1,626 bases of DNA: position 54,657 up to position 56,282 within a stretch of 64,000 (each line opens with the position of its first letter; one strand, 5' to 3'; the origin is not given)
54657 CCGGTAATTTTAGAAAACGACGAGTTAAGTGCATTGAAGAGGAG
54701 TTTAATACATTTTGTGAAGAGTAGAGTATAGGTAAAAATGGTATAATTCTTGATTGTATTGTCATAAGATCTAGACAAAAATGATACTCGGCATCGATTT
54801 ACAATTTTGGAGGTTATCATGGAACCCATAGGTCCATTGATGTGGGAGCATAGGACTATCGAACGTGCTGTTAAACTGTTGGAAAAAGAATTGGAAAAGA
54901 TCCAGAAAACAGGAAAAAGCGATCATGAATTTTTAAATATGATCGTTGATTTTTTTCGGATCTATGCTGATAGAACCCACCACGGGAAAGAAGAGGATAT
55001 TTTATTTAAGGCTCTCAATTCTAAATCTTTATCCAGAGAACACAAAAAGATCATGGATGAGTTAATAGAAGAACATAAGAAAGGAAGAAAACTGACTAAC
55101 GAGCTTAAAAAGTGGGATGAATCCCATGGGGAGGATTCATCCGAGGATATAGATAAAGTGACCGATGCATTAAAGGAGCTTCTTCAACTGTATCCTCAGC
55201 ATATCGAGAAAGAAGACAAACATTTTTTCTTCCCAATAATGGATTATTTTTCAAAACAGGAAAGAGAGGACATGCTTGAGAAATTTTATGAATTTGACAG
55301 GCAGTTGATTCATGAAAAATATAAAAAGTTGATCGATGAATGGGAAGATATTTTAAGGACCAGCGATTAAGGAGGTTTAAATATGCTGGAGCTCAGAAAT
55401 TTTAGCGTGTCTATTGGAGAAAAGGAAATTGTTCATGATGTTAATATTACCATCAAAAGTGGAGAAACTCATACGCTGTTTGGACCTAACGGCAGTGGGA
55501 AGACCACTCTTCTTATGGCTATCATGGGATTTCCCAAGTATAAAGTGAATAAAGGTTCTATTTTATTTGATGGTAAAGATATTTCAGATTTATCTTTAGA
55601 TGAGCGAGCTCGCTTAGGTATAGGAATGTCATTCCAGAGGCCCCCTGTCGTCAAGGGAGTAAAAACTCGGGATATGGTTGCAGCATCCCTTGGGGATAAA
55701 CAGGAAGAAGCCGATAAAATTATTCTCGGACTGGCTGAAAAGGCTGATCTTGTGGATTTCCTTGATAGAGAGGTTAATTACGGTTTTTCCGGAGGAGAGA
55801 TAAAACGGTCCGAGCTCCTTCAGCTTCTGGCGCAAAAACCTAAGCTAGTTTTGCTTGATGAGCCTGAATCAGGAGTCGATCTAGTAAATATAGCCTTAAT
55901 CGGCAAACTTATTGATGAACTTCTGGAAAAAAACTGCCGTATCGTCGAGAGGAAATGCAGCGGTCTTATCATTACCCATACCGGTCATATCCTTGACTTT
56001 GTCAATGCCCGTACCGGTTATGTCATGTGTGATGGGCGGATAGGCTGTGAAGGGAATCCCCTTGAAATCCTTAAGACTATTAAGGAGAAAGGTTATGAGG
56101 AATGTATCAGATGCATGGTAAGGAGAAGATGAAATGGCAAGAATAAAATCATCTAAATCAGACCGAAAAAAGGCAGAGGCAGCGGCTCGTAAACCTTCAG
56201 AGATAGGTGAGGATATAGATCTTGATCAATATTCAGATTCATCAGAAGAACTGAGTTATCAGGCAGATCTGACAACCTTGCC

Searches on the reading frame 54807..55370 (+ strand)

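Call 7: search_protein_families(library=pfam, proteins=[window:54807-55370:+])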
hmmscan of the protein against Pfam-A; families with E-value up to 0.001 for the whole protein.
window:54807-55370:+ (187 aa): 1 family
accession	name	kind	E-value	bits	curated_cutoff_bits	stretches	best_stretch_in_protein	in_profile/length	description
PF01814.28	Hemerythrin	-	6e-18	66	25.3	2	14-141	9-124/127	Hemerythrin HHE cation binding domain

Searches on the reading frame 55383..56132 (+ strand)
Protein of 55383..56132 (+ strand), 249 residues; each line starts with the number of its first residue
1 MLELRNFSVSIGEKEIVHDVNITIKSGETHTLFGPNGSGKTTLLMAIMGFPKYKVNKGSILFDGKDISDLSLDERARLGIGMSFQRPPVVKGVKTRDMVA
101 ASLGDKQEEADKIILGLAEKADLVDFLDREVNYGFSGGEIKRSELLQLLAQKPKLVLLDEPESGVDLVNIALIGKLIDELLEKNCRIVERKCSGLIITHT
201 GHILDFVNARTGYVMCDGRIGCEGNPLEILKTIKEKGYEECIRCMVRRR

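Call 7: search_protein_families(library=pfam, proteins=[window:55383-56132:+])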
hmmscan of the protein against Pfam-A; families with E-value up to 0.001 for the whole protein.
window:55383-56132:+ (249 aa): 6 families
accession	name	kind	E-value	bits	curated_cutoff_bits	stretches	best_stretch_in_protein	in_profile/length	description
PF00005.33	ABC_tran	-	3.5e-27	96.1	25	1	18-161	2-135/137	ABC transporter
PF13304.12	AAA_21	-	2.1e-09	38.3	27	0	32-47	4-19/304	AAA domain, putative AbiEii toxin, Type IV TA system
PF02463.25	SMC_N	-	9.4e-05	22.4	40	0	28-182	25-188/220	RecF/RecN/SMC N terminal domain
PF13175.12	AAA_15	-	0.00013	22.1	32.1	1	19-101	16-92/374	AAA ATPase domain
PF13555.12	AAA_29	-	0.00032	20.8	27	1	18-48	13-43/61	P-loop containing region of AAA domain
PF13476.12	AAA_23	-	0.00054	21.1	27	1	31-48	23-40/201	AAA domain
